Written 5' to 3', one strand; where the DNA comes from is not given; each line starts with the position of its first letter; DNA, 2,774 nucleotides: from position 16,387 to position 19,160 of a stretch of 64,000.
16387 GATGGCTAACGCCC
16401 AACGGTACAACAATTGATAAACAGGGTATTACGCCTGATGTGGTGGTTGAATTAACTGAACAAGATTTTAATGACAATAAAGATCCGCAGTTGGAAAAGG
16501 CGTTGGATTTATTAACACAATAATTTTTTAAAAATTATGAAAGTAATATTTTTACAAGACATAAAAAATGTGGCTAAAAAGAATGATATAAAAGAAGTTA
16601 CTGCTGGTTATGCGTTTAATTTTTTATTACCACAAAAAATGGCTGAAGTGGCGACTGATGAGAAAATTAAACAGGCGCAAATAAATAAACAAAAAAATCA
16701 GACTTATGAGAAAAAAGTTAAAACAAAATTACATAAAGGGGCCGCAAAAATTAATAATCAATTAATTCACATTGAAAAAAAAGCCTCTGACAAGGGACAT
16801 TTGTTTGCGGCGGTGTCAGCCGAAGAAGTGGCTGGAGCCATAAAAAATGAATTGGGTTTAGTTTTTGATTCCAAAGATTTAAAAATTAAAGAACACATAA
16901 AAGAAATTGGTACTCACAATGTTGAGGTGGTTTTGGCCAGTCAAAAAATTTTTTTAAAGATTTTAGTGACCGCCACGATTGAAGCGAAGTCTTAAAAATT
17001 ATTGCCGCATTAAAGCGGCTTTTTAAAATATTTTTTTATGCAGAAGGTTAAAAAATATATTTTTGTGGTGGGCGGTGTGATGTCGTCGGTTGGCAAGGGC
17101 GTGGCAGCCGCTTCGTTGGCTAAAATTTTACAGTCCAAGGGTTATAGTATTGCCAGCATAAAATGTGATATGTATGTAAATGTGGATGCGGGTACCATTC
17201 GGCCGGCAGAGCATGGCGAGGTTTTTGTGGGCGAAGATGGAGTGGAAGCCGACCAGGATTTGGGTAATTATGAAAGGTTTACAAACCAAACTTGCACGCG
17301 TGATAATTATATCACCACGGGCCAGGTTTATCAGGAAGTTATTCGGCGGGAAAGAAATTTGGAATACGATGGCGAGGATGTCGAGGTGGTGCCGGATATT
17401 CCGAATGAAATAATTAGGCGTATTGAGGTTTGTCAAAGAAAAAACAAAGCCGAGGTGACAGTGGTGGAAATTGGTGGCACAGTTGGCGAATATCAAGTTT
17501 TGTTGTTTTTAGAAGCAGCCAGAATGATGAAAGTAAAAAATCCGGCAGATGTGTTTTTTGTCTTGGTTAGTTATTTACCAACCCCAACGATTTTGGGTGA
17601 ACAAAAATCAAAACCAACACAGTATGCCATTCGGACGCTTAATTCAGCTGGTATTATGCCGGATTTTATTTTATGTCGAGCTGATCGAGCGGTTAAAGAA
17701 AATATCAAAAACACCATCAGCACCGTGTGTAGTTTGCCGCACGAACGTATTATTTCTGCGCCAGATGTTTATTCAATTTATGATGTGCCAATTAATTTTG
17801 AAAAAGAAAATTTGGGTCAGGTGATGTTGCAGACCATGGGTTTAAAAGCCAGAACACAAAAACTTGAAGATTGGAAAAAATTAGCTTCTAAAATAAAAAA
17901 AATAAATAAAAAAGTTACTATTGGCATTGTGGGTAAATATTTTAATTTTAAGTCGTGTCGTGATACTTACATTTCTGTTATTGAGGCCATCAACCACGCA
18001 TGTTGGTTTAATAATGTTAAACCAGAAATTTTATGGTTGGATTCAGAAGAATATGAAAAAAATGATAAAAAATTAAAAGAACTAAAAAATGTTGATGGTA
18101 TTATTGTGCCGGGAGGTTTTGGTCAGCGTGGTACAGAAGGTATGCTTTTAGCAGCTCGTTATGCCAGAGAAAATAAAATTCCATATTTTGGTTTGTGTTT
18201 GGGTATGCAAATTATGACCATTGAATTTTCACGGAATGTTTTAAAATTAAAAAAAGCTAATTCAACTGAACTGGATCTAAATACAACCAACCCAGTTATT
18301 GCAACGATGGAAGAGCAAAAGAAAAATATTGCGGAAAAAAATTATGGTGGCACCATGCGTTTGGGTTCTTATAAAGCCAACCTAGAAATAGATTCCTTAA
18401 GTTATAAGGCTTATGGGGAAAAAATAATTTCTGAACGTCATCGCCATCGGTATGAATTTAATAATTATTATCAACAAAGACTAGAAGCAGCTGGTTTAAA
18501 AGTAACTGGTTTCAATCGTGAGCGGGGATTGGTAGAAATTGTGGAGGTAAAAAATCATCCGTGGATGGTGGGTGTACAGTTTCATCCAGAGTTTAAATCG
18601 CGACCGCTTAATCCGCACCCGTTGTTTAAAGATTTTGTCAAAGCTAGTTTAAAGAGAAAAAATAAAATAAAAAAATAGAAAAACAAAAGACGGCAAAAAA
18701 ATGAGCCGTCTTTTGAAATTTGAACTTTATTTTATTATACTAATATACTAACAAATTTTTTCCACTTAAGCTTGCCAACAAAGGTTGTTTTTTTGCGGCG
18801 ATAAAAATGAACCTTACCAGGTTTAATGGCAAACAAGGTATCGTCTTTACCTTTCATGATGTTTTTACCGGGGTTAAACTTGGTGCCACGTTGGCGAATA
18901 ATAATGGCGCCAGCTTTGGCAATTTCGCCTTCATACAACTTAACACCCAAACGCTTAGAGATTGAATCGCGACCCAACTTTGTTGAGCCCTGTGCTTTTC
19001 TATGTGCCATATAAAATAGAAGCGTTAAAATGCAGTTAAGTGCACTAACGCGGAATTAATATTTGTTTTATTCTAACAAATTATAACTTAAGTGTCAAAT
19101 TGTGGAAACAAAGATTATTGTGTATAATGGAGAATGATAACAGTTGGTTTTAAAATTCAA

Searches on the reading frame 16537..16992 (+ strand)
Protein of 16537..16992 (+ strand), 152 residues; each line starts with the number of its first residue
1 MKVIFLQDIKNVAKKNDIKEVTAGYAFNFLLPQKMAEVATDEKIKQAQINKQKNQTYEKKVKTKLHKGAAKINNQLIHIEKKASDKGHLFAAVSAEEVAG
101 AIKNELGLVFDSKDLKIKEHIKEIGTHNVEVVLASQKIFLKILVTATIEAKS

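Call 42: search_protein_families(library=pfam, proteins=[window:16537-16992:+], max_evalue=0.0001)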
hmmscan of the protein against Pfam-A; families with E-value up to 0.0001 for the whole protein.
window:16537-16992:+ (152 aa): 2 families
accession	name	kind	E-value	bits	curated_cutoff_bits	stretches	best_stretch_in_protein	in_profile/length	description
PF01281.25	Ribosomal_L9_N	-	1.7e-19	69.5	20.7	1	1-46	1-46/47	Ribosomal protein L9, N-terminal domain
PF03948.19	Ribosomal_L9_C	-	2.7e-13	50.6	23.2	1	67-136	5-75/86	Ribosomal protein L9, C-terminal domain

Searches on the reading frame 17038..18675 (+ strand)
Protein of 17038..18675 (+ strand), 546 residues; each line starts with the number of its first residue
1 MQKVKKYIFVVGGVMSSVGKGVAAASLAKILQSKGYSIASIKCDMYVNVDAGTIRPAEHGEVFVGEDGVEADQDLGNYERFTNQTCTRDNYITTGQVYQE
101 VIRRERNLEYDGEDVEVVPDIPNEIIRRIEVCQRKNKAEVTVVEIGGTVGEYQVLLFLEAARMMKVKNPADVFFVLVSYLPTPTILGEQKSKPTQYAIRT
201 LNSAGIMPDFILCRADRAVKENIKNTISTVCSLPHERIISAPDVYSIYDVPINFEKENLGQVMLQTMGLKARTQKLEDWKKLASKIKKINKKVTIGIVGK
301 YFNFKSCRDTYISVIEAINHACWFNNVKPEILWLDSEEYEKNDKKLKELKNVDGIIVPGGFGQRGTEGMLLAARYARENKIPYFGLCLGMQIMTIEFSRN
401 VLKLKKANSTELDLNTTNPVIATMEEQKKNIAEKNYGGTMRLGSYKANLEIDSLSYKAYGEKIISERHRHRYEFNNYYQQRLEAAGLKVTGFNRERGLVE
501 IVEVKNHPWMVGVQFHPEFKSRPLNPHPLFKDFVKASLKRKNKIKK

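Call 42: search_protein_families(library=pfam, proteins=[window:17038-18675:+], max_evalue=0.0001)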
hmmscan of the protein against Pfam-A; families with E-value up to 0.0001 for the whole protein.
window:17038-18675:+ (546 aa): 4 families
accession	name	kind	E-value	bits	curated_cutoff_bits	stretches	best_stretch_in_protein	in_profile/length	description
PF06418.20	CTP_synth_N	-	6.9e-96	321.1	26.1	1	6-268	1-264/265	CTP synthase N-terminus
PF00117.34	GATase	-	4.4e-41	141.1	22.8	1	309-535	4-189/190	Glutamine amidotransferase class-I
PF07722.19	Peptidase_C26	-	2.7e-10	40.8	20.5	1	373-518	98-219/219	Peptidase C26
PF01656.29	CbiA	-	6.4e-05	23.3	25.4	0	12-200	4-54/125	CobQ/CobB/MinD/ParA nucleotide binding domain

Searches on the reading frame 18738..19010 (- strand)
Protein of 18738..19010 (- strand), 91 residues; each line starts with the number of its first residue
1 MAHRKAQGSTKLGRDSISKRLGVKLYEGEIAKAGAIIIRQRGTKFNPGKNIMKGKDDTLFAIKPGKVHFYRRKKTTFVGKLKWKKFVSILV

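Call 42: search_protein_families(library=pfam, proteins=[window:18738-19010:-], max_evalue=0.0001)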
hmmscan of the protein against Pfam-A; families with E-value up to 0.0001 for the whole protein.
window:18738-19010:- (91 aa): 1 family
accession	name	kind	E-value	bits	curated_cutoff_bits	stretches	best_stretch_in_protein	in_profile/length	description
PF01016.24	Ribosomal_L27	-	2.2e-32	111.3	20.5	1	2-78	1-77/79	Ribosomal L27 protein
